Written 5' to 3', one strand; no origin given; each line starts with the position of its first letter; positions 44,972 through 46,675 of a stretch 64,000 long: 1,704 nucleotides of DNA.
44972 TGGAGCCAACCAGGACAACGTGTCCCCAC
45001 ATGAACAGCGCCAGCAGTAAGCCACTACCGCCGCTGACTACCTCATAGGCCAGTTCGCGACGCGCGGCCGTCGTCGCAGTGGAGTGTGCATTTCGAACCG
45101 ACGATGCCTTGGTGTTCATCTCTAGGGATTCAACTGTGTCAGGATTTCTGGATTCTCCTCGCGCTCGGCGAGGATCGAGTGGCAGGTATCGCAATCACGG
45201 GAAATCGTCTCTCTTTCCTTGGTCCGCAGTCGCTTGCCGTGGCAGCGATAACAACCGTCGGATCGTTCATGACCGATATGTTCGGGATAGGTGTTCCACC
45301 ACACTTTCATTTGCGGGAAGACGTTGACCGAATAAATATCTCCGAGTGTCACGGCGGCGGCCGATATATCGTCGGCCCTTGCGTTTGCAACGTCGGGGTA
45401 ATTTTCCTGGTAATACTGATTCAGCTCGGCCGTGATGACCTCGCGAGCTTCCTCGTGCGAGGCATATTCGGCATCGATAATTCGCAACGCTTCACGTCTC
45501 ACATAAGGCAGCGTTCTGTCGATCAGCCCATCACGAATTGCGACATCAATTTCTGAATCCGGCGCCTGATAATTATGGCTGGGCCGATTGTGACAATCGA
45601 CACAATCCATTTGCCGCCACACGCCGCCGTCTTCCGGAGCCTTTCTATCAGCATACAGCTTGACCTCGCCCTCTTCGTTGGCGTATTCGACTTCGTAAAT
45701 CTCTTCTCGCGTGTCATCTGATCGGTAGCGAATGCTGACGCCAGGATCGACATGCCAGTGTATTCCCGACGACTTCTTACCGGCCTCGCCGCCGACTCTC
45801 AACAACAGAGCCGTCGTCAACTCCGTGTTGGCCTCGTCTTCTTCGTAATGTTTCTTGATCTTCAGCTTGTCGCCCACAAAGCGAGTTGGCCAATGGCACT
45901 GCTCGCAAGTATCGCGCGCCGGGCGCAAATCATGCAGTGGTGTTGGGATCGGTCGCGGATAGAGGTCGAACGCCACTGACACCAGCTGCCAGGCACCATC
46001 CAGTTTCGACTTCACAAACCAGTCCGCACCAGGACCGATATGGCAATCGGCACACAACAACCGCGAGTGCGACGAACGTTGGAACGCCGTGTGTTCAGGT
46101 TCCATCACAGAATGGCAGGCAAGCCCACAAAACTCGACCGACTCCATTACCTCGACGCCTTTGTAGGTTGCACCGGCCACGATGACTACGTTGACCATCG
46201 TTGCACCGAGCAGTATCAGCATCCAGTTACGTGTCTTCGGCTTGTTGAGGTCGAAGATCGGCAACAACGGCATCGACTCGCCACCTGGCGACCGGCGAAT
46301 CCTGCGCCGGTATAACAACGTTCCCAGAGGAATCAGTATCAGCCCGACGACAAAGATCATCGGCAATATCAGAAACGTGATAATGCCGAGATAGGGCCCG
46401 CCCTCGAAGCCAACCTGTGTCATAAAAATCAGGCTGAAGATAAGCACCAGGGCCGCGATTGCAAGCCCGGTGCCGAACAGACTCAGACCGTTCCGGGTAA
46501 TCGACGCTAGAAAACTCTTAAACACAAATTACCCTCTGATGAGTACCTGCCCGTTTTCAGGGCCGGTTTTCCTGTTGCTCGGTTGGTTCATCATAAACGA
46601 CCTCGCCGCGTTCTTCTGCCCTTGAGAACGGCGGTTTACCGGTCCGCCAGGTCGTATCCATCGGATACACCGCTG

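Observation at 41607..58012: Composite extracellular-electron-transfer island: Shewanella-type mtrCAB facing an operon of Geobacter-type quinol oxidases fused to a quinol:fumarate reductase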

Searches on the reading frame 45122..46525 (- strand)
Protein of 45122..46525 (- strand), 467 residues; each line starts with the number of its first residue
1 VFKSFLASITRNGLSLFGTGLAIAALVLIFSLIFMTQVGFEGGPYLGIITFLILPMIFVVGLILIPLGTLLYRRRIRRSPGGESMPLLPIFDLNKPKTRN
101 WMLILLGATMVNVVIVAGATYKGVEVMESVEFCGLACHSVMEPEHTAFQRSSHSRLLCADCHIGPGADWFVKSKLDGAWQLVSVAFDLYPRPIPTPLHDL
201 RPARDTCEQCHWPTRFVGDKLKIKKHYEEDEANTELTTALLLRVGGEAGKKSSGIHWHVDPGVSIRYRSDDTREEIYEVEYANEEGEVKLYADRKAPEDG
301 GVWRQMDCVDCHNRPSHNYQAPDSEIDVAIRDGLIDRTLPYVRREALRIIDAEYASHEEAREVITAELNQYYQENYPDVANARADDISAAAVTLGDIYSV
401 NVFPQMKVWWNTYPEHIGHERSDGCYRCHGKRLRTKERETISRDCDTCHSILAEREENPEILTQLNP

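Call 4: search_protein_families(library=pfam, proteins=[window:45122-46525:-], max_evalue=0.01)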
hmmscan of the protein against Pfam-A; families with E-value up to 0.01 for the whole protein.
window:45122-46525:- (467 aa): 5 families
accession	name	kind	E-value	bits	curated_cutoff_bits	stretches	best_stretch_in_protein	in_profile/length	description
PF03264.19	Cytochrom_NNT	-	1e-08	35.6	24.1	1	99-177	5-87/174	NapC/NirT cytochrome c family, N-terminal region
PF14522.11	Cytochrome_C7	-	1.6e-06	28.3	24.8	0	420-450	39-67/67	Cytochrome c7 and related cytochrome c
PF14537.11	Cytochrom_c3_2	-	1.1e-05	26.2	25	1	419-459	2-43/79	Cytochrome c3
PF02085.21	Cytochrom_CIII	-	0.00073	20.3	22.9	0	415-457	24-61/101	Class III cytochrome C family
PF09699.15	Paired_CXXCH_1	-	0.0013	18.9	20.6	0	305-318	6-19/41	Doubled CXXCH motif (Paired_CXXCH_1)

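Call 5: search_protein_families(library=ncbifam, proteins=[window:45122-46525:-], max_evalue=0.01)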
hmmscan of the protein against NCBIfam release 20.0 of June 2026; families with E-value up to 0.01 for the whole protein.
window:45122-46525:- (467 aa): 7 families
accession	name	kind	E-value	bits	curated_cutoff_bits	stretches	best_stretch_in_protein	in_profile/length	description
TIGR03153.1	cytochr_NrfH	equivalog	3.5e-12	46.5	134.2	1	107-213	4-111/138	cytochrome c nitrite reductase small subunit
NF011606.0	PRK15032.1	equivalog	8.9e-07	28.3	455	1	93-181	8-100/390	pentaheme c-type cytochrome TorC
TIGR02162.1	torC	equivalog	1.5e-05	24.5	478.2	1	93-179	7-98/387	pentaheme c-type cytochrome TorC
NF041762.1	diheme_GEGP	equivalog_domain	0.00048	19.4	300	1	407-461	12-68/359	GEGP motif-containing diheme protein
TIGR03508.1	decahem_SO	subfamily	0.00062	19.3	192.2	0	129-162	69-101/258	DmsE family decaheme c-type cytochrome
NF047727.1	4hemeCytCCctA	equivalog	0.00085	19.4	180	0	419-458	34-73/109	tetraheme c-type cytochrome CctA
TIGR02161.1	napC_nirT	subfamily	0.0055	16.6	310.6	0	103-164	18-84/185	periplasmic nitrate (or nitrite) reductase c-type cytochrome, NapC/NirT family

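Call 28: search_solved_structures(query=window:45122-46525:-, max_evalue=0.01)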
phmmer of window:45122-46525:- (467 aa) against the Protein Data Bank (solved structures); distinct sequences matched with E-value up to 0.01: 3.
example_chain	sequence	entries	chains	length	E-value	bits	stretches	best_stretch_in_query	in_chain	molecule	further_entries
2j7a_C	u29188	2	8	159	0.0023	20.2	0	102-226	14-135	CYTOCHROME C QUINOL DEHYDROGENASE NRFH | NAPC/NIRT CYTOCHROME C FAMILY PROTEIN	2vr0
1wad_A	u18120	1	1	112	0.0042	19.3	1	147-225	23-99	CYTOCHROME C3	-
1qn0_A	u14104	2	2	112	0.0055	18.9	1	147-225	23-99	CYTOCHROME C3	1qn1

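Call 40: find_homologous_proteins(query=window:45122-46525:-, max_evalue=1e-10)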
Query window:45122-46525:- (467 aa): 7974 proteins with E <= 1e-10 among 8000 candidates; the best 120 are listed.
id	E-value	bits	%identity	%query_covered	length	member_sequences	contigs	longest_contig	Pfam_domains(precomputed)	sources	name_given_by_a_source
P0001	0.0e+0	1067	97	100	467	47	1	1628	PF14537.12,PF03264.20,PF14522.12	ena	-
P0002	2.0e-288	975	86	100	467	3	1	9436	PF14537.12,PF03264.20,PF14522.12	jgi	jgi:hypothetical protein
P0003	7.2e-288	973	85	100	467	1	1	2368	PF03264.20,PF14522.12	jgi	-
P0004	1.5e-287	972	86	100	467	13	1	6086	PF14537.12,PF03264.20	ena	-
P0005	5.1e-287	970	85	100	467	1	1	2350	PF14537.12,PF03264.20,PF14522.12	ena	-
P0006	6.5e-287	970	86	100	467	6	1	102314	PF03264.20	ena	-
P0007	2.1e-286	968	86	100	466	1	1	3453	PF14537.12,PF03264.20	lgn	-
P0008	2.5e-285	965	85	100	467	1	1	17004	PF14537.12,PF03264.20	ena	-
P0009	9.0e-285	963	84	100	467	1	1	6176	PF14537.12,PF03264.20,PF14522.12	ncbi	ncbi:MAG: NapC/NirT family cytochrome c [Woeseiaceae bacterium]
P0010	1.8e-283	959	84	100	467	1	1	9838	PF03264.20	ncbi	-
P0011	4.4e-283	958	84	100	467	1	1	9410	PF14537.12,PF03264.20,PF14522.12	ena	-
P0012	8.2e-283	957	84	100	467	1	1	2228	PF14537.12,PF03264.20,PF14522.12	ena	-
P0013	2.1e-280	949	83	100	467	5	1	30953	PF14537.12,PF03264.20,PF14522.12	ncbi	ncbi:MAG: NapC/NirT family cytochrome c [Woeseiaceae bacterium]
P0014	6.3e-280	947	83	100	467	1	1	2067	PF14537.12,PF03264.20,PF14522.12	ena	-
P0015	4.5e-279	944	83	100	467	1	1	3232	PF03264.20,PF14522.12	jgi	-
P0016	5.7e-279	944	82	100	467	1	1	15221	PF14537.12,PF03264.20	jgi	-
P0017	2.8e-278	942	82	100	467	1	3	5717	PF14537.12,PF03264.20,PF14522.12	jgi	-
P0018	3.1e-278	942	82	100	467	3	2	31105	PF14537.12,PF03264.20,PF14522.12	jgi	jgi:hypothetical protein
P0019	1.1e-277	940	82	100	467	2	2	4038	PF14537.12,PF03264.20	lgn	-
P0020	4.3e-277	938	82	100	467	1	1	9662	PF14537.12,PF03264.20,PF14522.12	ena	-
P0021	1.1e-276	936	82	100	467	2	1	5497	PF03264.20,PF14522.12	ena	-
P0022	1.3e-276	936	82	100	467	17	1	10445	PF03264.20,PF14522.12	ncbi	ncbi:MAG: NapC/NirT family cytochrome c [Woeseiaceae bacterium]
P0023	1.5e-276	936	84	97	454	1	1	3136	PF14537.12,PF03264.20,PF14522.12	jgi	-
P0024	2.2e-276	935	83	100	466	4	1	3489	PF14537.12,PF03264.20,PF14522.12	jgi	-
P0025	5.1e-276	934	81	100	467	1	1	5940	PF14537.12,PF03264.20,PF14522.12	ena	-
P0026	1.3e-275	933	82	100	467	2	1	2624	PF14537.12,PF03264.20,PF14522.12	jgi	-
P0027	3.4e-275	931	84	98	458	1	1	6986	PF14537.12,PF03264.20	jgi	-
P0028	6.9e-275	930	81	100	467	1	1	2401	PF14537.12,PF03264.20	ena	-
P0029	1.5e-274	929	82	100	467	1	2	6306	PF03264.20,PF14522.12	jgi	jgi:hypothetical protein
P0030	1.6e-274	929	81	100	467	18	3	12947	PF14537.12,PF03264.20,PF14522.12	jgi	-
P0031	3.6e-274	928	82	100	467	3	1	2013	PF14537.12,PF03264.20,PF14522.12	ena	-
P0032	2.5e-273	925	82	100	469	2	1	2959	PF03264.20,PF14522.12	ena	-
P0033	4.7e-273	924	81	100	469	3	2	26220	PF03264.20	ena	-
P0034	1.4e-272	923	80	100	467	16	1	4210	PF03264.20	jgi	jgi:hypothetical protein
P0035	2.0e-272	922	81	100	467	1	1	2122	PF03264.20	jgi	-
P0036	2.1e-272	922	81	100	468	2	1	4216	PF03264.20,PF14522.12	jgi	-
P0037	5.8e-272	921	81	100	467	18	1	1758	PF14537.12,PF03264.20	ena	-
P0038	6.1e-272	921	81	100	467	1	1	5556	PF14537.12,PF03264.20,PF14522.12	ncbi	-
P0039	2.2e-271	919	81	100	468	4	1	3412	PF03264.20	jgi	jgi:hypothetical protein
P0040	5.2e-271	918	81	100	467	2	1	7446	PF14537.12,PF03264.20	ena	-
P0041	2.1e-270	916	81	100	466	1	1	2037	PF03264.20,PF14522.12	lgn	-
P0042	4.4e-270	915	80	100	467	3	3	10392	PF14537.12,PF03264.20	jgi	jgi:hypothetical protein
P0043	2.0e-269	912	79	100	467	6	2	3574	PF03264.20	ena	-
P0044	2.3e-268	909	81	99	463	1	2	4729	PF03264.20,PF14522.12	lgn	-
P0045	3.1e-268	909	81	99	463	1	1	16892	PF03264.20,PF14522.12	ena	-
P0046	2.4e-266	902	78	100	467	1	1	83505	PF14537.12,PF03264.20,PF14522.12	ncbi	-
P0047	3.7e-266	902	80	99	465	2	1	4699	PF03264.20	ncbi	-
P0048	6.0e-266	901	79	100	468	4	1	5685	PF14537.12,PF03264.20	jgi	-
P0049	9.6e-266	900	78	100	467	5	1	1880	PF14537.12,PF03264.20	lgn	-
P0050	1.5e-265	900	79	100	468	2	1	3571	PF14537.12,PF03264.20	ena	-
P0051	4.7e-265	898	78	100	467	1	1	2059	PF14537.12,PF03264.20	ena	-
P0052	5.6e-265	898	78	100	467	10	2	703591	PF14537.12,PF03264.20,PF14522.12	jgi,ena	-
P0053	2.2e-264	896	78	100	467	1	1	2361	PF14537.12,PF03264.20,PF14522.12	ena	-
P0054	4.0e-264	895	77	100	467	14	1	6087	PF14537.12,PF03264.20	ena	-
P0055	1.4e-263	893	78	100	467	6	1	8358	PF03264.20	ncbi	-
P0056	3.2e-263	892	82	94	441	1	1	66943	PF14537.12,PF03264.20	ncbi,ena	-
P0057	5.8e-262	888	77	100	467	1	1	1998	PF14537.12,PF03264.20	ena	-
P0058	1.6e-261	886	81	96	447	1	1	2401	PF14537.12,PF03264.20,PF14522.12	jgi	jgi:hypothetical protein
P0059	2.1e-261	886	77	100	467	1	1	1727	PF14537.12,PF03264.20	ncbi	-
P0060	2.1e-261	886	77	100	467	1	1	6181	PF03264.20,PF14522.12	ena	-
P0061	5.3e-261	885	78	100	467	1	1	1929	PF03264.20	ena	-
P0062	8.0e-261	884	76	100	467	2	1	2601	PF03264.20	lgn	-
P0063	7.5e-260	881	82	93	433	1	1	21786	PF14537.12,PF03264.20,PF14522.12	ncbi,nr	ncbi:MAG: NapC/NirT family cytochrome c [Gammaproteobacteria bacterium]|nr:NapC/NirT family cytochro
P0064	2.3e-259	879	79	98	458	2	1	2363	PF14537.12,PF03264.20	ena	-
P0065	6.0e-259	878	79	97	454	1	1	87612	PF14537.12,PF03264.20,PF14522.12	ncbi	-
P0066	4.5e-258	875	76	100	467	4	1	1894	PF14537.12,PF03264.20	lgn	-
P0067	3.1e-257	872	76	100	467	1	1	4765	PF14537.12,PF03264.20,PF14522.12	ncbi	-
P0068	3.5e-257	872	76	100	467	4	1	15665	PF14537.12,PF03264.20,PF14522.12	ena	-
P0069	4.0e-257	872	77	100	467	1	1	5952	PF03264.20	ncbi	-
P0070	5.1e-257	872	77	100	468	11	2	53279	PF14537.12,PF03264.20,PF14522.12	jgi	jgi:hypothetical protein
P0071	1.3e-256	870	76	100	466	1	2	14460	PF14537.12,PF03264.20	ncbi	-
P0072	1.4e-256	870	75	100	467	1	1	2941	PF03264.20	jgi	jgi:hypothetical protein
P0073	1.7e-255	866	75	100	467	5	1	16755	PF14537.12,PF03264.20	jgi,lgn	-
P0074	2.0e-255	866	75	100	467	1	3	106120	PF14537.12,PF03264.20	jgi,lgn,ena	jgi:hypothetical protein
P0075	3.4e-253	859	75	100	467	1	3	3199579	PF14537.12,PF03264.20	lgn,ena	-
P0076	3.7e-253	859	74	100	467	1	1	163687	PF14537.12,PF03264.20,PF14522.12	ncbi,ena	-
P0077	1.6e-252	857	74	100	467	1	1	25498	PF03264.20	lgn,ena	-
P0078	2.0e-252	856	75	100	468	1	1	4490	PF14537.12,PF03264.20,PF14522.12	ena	-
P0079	3.0e-252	856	76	100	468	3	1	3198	PF03264.20,PF14522.12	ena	-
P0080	4.3e-252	855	74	100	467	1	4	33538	PF14537.12,PF03264.20,PF14522.12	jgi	-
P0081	5.3e-252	855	75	100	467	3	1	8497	PF14537.12,PF03264.20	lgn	-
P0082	1.3e-251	854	74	100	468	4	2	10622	PF03264.20,PF14522.12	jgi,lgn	jgi:hypothetical protein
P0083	2.6e-251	853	73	100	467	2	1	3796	PF14537.12,PF03264.20,PF14522.12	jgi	jgi:hypothetical protein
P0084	3.2e-251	852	75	100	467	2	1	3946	PF14537.12,PF03264.20,PF14522.12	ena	-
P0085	4.3e-251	852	74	100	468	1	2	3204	PF03264.20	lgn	-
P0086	4.4e-251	852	74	100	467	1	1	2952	PF14537.12,PF03264.20,PF14522.12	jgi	jgi:hypothetical protein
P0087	6.7e-251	851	75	100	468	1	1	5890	PF03264.20,PF14522.12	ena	-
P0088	8.9e-251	851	73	100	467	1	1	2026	PF14537.12,PF03264.20,PF02085.22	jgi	-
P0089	1.2e-250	851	74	100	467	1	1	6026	PF14537.12,PF03264.20,PF14522.12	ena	-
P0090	1.2e-249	847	75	100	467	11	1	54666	PF03264.20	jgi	jgi:hypothetical protein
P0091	1.9e-249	847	74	100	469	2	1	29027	PF14537.12,PF03264.20,PF14522.12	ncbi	-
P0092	2.4e-249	846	75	100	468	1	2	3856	PF03264.20,PF14522.12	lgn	-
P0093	3.3e-249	846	75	100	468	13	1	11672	PF14537.12,PF03264.20,PF14522.12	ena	-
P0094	6.7e-249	845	75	100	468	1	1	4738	PF03264.20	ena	-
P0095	9.8e-249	844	72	100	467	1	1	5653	PF03264.20,PF14522.12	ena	-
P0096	1.0e-248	844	74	100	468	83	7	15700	PF03264.20,PF14522.12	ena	-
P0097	1.3e-248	844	72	100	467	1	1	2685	PF03264.20,PF14522.12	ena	-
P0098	1.3e-248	844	72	100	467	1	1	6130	PF03264.20,PF14522.12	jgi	-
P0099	1.4e-248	844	73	100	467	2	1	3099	PF03264.20,PF14522.12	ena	-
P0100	2.0e-248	843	74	100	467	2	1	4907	PF03264.20,PF14522.12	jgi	jgi:hypothetical protein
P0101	2.6e-248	843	73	100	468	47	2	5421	PF03264.20,PF14522.12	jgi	-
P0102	3.6e-248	842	73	100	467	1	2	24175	PF03264.20,PF14522.12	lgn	-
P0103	4.1e-248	842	73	100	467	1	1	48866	PF03264.20,PF14522.12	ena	-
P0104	4.7e-248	842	73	100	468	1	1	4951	PF03264.20,PF14522.12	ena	-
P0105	6.8e-248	841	75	100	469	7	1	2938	PF03264.20,PF14522.12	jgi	jgi:hypothetical protein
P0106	8.3e-248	841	73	100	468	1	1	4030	PF03264.20,PF14522.12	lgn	-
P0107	1.2e-247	841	74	100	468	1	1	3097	PF03264.20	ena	-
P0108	1.2e-247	841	74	100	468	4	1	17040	PF03264.20,PF14522.12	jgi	jgi:hypothetical protein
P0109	1.8e-247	840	74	100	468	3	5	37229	PF03264.20,PF14522.12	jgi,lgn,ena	-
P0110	2.6e-247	840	73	100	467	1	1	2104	PF03264.20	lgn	-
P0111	3.0e-247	839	75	100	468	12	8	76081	PF03264.20,PF14522.12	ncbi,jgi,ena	jgi:hypothetical protein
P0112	3.2e-247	839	74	100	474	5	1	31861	PF03264.20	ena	-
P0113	3.4e-247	839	73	100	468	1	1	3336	PF14537.12,PF03264.20,PF14522.12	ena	-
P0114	5.5e-247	838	73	100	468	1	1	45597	PF03264.20,PF14522.12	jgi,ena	-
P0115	8.6e-247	838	86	85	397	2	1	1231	PF14537.12,PF03264.20,PF14522.12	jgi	jgi:hypothetical protein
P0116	8.8e-247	838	74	100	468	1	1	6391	PF03264.20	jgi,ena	-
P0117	1.0e-246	838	72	100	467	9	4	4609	PF03264.20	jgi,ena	jgi:nitrate/TMAO reductase-like tetraheme cytochrome c subunit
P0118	1.1e-246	838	73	100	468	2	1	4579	PF03264.20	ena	-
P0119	1.1e-246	837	74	100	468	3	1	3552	PF03264.20,PF14522.12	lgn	-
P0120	1.5e-246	837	72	100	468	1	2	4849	PF03264.20,PF14522.12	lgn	-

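Call 41: find_encoding_contigs(protein=P0075, flank=10000, max_places=2)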
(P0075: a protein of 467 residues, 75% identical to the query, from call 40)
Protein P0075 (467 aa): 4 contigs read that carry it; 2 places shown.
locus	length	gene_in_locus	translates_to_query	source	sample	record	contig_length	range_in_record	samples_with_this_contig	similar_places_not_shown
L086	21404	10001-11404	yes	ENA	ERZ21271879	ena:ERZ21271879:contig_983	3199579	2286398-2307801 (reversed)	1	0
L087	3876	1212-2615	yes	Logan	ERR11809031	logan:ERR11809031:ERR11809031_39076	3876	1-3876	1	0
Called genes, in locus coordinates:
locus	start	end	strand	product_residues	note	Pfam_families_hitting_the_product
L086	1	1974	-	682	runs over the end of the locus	PF11854:MtrB_PioB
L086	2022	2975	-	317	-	PF22113:Mtrc-MtrF_II-IV_dom (faint), PF13435:Cytochrome_C554 (faint), PF14522:Cytochrome_C7 (faint), PF22678:Cytochrom_c_NrfB-like, PF09699:Paired_CXXCH_1 (weak), PF14537:Cytochrom_c3_2 (weak), PF09699:Paired_CXXCH_1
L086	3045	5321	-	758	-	PF22112:OmcA-like_N (weak), PF22111:MtrC-MtrF_N (weak), PF14522:Cytochrome_C7 (faint), PF02085:Cytochrom_CIII (faint), PF14537:Cytochrom_c3_2 (faint), PF22113:Mtrc-MtrF_II-IV_dom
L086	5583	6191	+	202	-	PF00034:Cytochrom_C (faint), PF13442:Cytochrome_CBB3 (faint)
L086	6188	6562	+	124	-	PF12680:SnoaL_2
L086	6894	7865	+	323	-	PF04055:Radical_SAM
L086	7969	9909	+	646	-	PF03264:Cytochrom_NNT (faint), PF09699:Paired_CXXCH_1 (faint), PF14522:Cytochrome_C7 (faint), PF14537:Cytochrom_c3_2 (faint), PF02085:Cytochrom_CIII (faint), PF01292:Ni_hydr_CYTB (weak)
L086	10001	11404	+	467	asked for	PF03264:Cytochrom_NNT (weak), PF14537:Cytochrom_c3_2 (faint)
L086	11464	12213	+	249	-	PF01127:Sdh_cyt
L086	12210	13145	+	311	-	PF00890:FAD_binding_2, PF07992:Pyr_redox_2 (weak), PF12831:FAD_oxidored (faint)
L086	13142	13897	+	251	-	PF00890:FAD_binding_2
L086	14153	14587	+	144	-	PF13085:Fer2_3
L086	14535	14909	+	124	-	PF13183:Fer4_8, PF13534:Fer4_17 (weak)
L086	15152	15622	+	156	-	PF09699:Paired_CXXCH_1 (faint), PF14537:Cytochrom_c3_2 (faint)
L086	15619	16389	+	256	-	PF00037:Fer4 (weak), PF12797:Fer4_2 (weak), PF12838:Fer4_7 (weak), PF13183:Fer4_8 (weak), PF13247:Fer4_11, PF13187:Fer4_9 (weak), PF13237:Fer4_10 (weak), PF00037:Fer4, +7 more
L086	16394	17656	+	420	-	PF03916:NrfD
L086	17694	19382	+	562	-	-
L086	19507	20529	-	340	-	PF02424:ApbE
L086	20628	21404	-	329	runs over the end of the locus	PF01040:UbiA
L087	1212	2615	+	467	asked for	PF03264:Cytochrom_NNT (weak), PF14537:Cytochrom_c3_2 (faint)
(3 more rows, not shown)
